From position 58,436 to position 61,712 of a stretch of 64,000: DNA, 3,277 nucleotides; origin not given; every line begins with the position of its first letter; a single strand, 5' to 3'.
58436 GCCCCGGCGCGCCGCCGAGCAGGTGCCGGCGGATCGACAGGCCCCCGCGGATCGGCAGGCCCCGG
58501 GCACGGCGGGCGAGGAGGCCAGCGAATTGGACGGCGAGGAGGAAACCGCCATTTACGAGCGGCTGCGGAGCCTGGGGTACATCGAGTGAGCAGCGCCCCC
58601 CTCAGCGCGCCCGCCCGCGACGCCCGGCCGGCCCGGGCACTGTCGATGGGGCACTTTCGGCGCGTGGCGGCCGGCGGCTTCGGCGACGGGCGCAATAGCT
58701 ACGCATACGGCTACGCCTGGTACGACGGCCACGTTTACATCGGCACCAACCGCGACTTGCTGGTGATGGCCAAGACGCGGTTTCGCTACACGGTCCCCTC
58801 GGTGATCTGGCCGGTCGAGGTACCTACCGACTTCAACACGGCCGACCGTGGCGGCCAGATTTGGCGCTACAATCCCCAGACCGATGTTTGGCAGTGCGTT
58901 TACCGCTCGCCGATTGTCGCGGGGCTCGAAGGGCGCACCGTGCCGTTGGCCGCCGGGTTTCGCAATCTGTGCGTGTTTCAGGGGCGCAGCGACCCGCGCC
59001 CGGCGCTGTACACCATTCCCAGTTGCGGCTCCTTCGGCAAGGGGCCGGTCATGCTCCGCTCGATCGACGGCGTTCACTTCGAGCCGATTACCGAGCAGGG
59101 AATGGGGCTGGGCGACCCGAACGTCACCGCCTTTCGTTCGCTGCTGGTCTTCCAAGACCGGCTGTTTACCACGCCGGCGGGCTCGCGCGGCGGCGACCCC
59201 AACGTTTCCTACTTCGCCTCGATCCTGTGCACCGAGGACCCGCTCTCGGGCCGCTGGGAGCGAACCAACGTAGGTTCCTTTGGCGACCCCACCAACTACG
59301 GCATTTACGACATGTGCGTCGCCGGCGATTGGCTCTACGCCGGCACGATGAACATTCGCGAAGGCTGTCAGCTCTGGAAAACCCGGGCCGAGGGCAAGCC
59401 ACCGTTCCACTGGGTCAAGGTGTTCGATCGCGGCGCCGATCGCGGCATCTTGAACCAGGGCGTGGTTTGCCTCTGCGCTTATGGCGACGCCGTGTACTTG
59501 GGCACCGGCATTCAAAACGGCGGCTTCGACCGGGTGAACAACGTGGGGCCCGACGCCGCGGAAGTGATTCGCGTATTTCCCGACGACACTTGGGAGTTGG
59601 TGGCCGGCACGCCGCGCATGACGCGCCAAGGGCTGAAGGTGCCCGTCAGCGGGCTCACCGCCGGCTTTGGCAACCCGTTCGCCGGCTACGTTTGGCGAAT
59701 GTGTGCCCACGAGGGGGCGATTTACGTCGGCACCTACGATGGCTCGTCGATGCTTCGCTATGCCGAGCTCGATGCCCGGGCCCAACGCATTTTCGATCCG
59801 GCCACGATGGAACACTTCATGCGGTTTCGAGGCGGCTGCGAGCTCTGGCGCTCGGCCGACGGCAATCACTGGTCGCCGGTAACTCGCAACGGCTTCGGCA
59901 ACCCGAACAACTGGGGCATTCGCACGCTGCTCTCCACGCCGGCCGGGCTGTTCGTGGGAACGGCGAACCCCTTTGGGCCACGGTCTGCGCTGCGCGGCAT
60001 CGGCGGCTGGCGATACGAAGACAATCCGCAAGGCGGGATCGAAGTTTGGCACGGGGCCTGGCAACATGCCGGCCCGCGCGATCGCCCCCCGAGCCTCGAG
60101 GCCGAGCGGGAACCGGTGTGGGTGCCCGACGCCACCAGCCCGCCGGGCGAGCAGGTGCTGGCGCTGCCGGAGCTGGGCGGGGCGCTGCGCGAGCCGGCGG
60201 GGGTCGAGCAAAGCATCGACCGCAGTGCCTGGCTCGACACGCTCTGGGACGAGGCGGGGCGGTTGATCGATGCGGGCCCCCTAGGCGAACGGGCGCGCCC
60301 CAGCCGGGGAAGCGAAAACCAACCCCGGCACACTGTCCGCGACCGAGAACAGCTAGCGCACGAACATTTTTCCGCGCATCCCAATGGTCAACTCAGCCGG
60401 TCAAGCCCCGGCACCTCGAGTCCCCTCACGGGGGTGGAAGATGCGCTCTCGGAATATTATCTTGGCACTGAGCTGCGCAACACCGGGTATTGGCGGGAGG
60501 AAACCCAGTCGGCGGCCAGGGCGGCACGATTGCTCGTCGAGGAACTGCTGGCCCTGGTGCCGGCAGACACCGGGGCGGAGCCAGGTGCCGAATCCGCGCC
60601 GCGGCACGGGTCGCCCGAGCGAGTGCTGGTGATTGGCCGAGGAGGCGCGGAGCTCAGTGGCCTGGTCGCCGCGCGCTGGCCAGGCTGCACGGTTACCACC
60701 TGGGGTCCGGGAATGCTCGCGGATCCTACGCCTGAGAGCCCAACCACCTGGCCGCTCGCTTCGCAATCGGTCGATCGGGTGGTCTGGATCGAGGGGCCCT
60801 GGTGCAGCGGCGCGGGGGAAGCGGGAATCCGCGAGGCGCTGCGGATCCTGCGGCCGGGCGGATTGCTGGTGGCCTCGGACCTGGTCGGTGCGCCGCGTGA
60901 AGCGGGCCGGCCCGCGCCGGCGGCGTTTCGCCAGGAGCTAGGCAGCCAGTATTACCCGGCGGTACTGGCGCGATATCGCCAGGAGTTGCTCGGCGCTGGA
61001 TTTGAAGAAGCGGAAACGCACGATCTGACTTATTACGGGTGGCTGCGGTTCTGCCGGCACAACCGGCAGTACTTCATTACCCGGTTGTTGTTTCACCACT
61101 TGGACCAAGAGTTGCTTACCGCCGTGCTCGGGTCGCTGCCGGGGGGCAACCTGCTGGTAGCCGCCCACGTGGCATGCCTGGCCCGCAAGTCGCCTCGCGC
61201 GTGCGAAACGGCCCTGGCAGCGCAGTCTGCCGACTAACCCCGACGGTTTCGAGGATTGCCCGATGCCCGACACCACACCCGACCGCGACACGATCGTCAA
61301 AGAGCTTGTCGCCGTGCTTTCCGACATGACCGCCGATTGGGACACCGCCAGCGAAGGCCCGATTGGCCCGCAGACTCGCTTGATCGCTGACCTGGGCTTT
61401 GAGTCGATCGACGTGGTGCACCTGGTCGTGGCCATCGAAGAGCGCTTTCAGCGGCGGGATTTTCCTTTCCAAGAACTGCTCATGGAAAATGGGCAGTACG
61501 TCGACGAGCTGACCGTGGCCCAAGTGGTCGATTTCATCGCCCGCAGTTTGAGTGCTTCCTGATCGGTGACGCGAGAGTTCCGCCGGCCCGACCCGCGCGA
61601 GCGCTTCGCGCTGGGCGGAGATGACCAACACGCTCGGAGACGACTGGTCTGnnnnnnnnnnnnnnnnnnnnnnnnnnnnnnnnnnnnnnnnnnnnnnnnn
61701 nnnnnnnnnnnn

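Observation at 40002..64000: Uncharacterised-looking Pfa/Hgl-like PKS cluster with twin phosphodiesterase-family enzymes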

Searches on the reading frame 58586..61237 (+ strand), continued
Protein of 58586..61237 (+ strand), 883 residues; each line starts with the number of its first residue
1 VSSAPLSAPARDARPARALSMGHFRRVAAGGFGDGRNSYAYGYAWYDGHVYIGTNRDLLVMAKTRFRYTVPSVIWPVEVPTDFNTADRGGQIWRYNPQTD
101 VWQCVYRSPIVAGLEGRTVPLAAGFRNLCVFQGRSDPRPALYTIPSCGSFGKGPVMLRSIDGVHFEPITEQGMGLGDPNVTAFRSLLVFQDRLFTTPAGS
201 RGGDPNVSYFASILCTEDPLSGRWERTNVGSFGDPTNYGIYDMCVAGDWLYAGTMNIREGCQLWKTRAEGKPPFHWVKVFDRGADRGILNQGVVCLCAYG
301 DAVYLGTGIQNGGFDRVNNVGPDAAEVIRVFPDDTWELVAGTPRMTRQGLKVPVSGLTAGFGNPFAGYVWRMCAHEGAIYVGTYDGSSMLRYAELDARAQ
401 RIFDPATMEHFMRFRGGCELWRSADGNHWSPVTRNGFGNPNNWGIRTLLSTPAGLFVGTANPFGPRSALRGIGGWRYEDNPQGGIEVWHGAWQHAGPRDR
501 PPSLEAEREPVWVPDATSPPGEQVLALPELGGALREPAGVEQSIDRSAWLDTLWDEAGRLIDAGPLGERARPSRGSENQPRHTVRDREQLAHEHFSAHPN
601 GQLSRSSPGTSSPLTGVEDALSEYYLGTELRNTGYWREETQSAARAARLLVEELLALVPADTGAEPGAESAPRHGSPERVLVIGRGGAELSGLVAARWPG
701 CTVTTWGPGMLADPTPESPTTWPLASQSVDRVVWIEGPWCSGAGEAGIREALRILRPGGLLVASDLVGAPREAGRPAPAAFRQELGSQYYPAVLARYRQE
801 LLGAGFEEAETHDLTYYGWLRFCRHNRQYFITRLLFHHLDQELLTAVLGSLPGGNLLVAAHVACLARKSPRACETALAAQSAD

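Call 82: search_protein_families(library=ncbifam, proteins=[L001:9120-10004:+, L001:12421-13317:+, L064:17500-19869:-, L062:8586-9512:-, L052:7631-8926:+, L017:16727-17668:+], max_evalue=0.00001)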
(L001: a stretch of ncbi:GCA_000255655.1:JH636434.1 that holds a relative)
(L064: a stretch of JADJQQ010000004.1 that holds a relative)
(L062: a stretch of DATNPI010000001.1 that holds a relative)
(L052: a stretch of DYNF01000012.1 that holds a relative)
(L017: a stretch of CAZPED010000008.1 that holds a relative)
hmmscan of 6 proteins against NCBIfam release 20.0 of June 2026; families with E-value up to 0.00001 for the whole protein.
L001:9120-10004:+ (294 aa): 22 families
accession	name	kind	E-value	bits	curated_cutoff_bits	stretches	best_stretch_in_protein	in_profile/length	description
NF011457.0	PRK14875.1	equivalog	9.6e-21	74.2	307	1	21-122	129-229/372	acetoin dehydrogenase dihydrolipoyllysine-residue acetyltransferase subunit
NF051488.1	bifunc_PcaDC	exception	2.5e-20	73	390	1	18-128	7-115/375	bifunctional 3-oxoadipate enol-lactonase/4-carboxymuconolactone decarboxylase PcaDC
TIGR02427.1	protocat_pcaD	equivalog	2.7e-18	66.3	255.85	1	16-122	5-110/251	3-oxoadipate enol-lactonase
NF051487.1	bifunc_PcaCD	exception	3.7e-15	55.9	430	1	20-121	168-268/413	bifunctional 4-carboxymuconolactone decarboxylase/3-oxoadipate enol-lactonase PcaCD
TIGR03611.1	RutD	equivalog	3.3e-13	49.6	238.5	1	22-126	11-115/258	pyrimidine utilization protein D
NF052610.1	macro_16_ester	equivalog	7.3e-13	48.5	420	1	8-123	8-126/281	alpha/beta fold macrolide esterase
NF002938.0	PRK03592.1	equivalog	1.3e-12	47.7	241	1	20-128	26-133/298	haloalkane dehalogenase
TIGR03056.1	bchO_mg_che_rel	equivalog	2.7e-12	46.3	172.55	1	11-123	20-127/278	alpha/beta fold hydrolase BchO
NF050089.1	i_nPHAscl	equivalog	7.1e-12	45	300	1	22-123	16-116/288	intracellular short-chain-length polyhydroxyalkanoate depolymerase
NF004514.1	PRK05855.1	equivalog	1.6e-11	43.5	455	1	8-120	7-122/578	SDR family oxidoreductase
TIGR03695.1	menH_SHCHC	equivalog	2.1e-11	43.7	208.55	1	26-150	4-130/252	2-succinyl-6-hydroxy-2,4-cyclohexadiene-1-carboxylate synthase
TIGR01738.1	bioH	equivalog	4.6e-11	42.8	206.95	1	26-122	6-96/245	pimeloyl-ACP methyl ester esterase BioH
NF041759.1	mac_hydro_EstT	equivalog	7.7e-11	41.7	450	1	9-123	8-125/278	macrolide hydrolase EstT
NF053683.1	esterase_mleBRB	exception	2.2e-10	40.6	585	1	9-121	9-124/280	BRB family alpha/beta fold macrolide esterase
NF007954.0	PRK10673.1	equivalog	3.4e-10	39.6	399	1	21-123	13-113/255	esterase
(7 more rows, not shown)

L001:12421-13317:+ (298 aa): 19 families
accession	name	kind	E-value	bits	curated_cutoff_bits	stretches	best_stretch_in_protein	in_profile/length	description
TIGR02072.1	BioC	equivalog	3.8e-14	53.1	184.95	1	36-165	35-142/244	malonyl-ACP O-methyltransferase BioC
NF001241.0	PRK00216.1-2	equivalog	2.3e-13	50.4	327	1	30-178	46-169/231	demethylmenaquinone methyltransferase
TIGR01934.1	MenG_MenH_UbiE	subfamily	1.1e-12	47.8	158.35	1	35-152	39-139/223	ubiquinone/menaquinone biosynthesis methyltransferase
NF001244.0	PRK00216.1-5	equivalog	1.3e-12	47.5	216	1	36-182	49-183/236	bifunctional demethylmenaquinone methyltransferase/2-methoxy-6-polyprenyl-1,4-benzoquinol methylase UbiE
NF045823.1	PthPhpthDimycoMt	equivalog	1e-11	44.5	300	1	101-155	113-167/256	phthiotriol/phenolphthiotriol dimycocerosates methyltransferase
NF045667.1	MTase_DVU1556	equivalog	4e-11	42.8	155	1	33-235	20-168/213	DVU_1556 family methyltransferase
NF045825.1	FAmtase_mtf2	equivalog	5.3e-11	42.2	400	1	36-164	59-168/248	fatty-acid O-methyltransferase Mtf2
NF001240.0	PRK00216.1-1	equivalog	6.9e-11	41.7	378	1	37-150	65-164/251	bifunctional demethylmenaquinone methyltransferase/2-methoxy-6-polyprenyl-1,4-benzoquinol methylase UbiE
NF041537.1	ArsM_AhpD_UU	exception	2.3e-09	36.5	510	1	37-167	78-193/345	arsenite methyltransferase/AhpD domain selenoprotein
NF040539.1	AST_met_ArsM_2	exception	3.4e-09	36.9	240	1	35-154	56-163/262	putative arsinothricin biosynthesis methyltransferase ArsM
NF047649.1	MTase_UXPK_star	exception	7e-09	35.1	460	1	37-158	79-185/283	methyltransferase/UXPK-star double selenoprotein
NF001242.0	PRK00216.1-3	equivalog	1.5e-08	34.4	351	1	38-152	73-173/258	bifunctional demethylmenaquinone methyltransferase/2-methoxy-6-polyprenyl-1,4-benzoquinol methylase UbiE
NF041536.1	ArsM_DUF2284_UU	exception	1.8e-08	33.2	575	1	37-163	78-189/459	arsenite methyltransferase/DUF2284 domain selenoprotein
NF001243.0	PRK00216.1-4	equivalog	5e-08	32.6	235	1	103-151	102-148/237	demethylmenaquinone methyltransferase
TIGR02752.1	MenG_heptapren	equivalog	7.1e-08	32.3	419.85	1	37-151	47-146/231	demethylmenaquinone methyltransferase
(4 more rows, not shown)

L064:17500-19869:- (789 aa): 7 families
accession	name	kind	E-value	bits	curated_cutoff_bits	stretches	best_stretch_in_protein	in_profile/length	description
NF041824.1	daptide_HExxH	equivalog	7.5e-17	61.5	300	1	21-411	2-374/379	daptide biosynthesis intramembrane metalloprotease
TIGR01730.1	RND_mfp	subfamily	1.6e-16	60.2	94.9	1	619-767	109-250/322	efflux RND transporter periplasmic adaptor subunit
NF002939.0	PRK03598.1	equivalog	2.8e-13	49.8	393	1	491-727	51-285/332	secretion protein HlyD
TIGR00998.1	8a0101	subfamily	1.4e-09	37.4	390.8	1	487-723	45-282/334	EmrA/EmrK family multidrug efflux transporter periplasmic adaptor subunit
TIGR01843.1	type_I_hlyD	subfamily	3.2e-08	33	208.65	0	625-724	251-353/422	HlyD family type I secretion periplasmic adaptor subunit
TIGR00999.1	8a0102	subfamily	4.8e-07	29.2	319.3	0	621-761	67-201/271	CzcB/NccB family metal efflux transporter periplasmic adaptor subunit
NF007785.0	PRK10476.1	equivalog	1.7e-06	27.1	376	1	486-728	50-290/347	multidrug transporter subunit MdtN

L062:8586-9512:- (308 aa): 0 families

L052:7631-8926:+ (431 aa): 3 families
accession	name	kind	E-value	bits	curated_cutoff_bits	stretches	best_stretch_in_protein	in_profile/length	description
NF052394.1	NodProtNoeE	equivalog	3e-09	36.1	500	1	138-286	5-138/387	nodulation protein NoeE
TIGR00517.1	acyl_carrier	equivalog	5.7e-07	29.3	70.45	1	6-59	1-54/77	acyl carrier protein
NF002148.0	PRK00982.1-2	subfamily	8.1e-06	25.6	71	0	13-75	9-63/79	acyl carrier protein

L017:16727-17668:+ (313 aa): 3 families
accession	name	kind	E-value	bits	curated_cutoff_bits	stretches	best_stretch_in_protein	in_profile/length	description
TIGR02410.1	carnitine_TMLD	equivalog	2.5e-09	37.1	268.3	0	274-301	315-342/362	trimethyllysine dioxygenase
TIGR02409.1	carnitine_bodg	equivalog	5.5e-09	35.5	414.75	0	275-300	317-342/366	gamma-butyrobetaine dioxygenase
NF049936.1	TriMthamethphnDioxTmpA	equivalog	5.7e-07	28.7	400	0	276-297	316-337/366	2-trimethylaminoethylphosphonate dioxygenase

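Call 83: search_protein_families(library=ncbifam, proteins=[L001:14998-15951:+], max_evalue=0.00001)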
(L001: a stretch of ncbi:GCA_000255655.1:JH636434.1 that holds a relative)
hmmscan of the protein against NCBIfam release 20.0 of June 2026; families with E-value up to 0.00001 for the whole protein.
L001:14998-15951:+ (317 aa): 2 families
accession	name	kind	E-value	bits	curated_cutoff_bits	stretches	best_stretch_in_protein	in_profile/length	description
NF050058.1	e_dPHAscl_type1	hypoth_equivalog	9.2e-45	153.2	150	2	40-177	3-136/276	extracellular catalytic domain type 1 short-chain-length polyhydroxyalkanoate depolymerase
TIGR01840.1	esterase_phb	subfamily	3.6e-15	56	107.85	1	49-176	3-126/213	PHB depolymerase family esterase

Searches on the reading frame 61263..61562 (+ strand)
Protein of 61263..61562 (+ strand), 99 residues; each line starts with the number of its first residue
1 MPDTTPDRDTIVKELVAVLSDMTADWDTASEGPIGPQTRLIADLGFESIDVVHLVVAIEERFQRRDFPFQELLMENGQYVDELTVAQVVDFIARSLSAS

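Call 7: search_protein_families(library=ncbifam, proteins=[window:61263-61562:+], max_evalue=0.001)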
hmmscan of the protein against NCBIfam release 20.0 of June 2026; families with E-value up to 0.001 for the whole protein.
window:61263-61562:+ (99 aa): 9 families
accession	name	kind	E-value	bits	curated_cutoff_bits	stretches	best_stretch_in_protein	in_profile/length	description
TIGR00517.1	acyl_carrier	equivalog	3e-07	30.2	70.45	1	29-64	18-53/77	acyl carrier protein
NF002148.0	PRK00982.1-2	subfamily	3.3e-06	26.8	71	1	28-92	18-74/79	acyl carrier protein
NF002150.0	PRK00982.1-4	subfamily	1.4e-05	25.3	66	1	29-94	20-77/80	acyl carrier protein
NF002149.0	PRK00982.1-3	equivalog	3.4e-05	23.7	106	1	34-64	23-53/78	acyl carrier protein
NF004533.0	PRK05883.1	equivalog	0.00012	21.9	72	1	5-63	18-72/100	acyl carrier protein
NF003757.0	PRK05350.1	equivalog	0.00016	21.8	65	1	8-65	4-57/83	acyl carrier protein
NF002151.0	PRK00982.1-5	equivalog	0.0002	21.4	92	1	36-63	25-52/78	acyl carrier protein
NF009104.0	PRK12449.1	equivalog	0.00029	20.7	70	1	11-63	6-54/80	acyl carrier protein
NF006031.0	PRK08172.1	equivalog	0.00048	20.7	76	1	32-63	22-53/82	acyl carrier protein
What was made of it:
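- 61263..61562 (+): Stand-alone acyl carrier protein (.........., Ser present). TIGR00517 at E 3e-7 (call 7).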
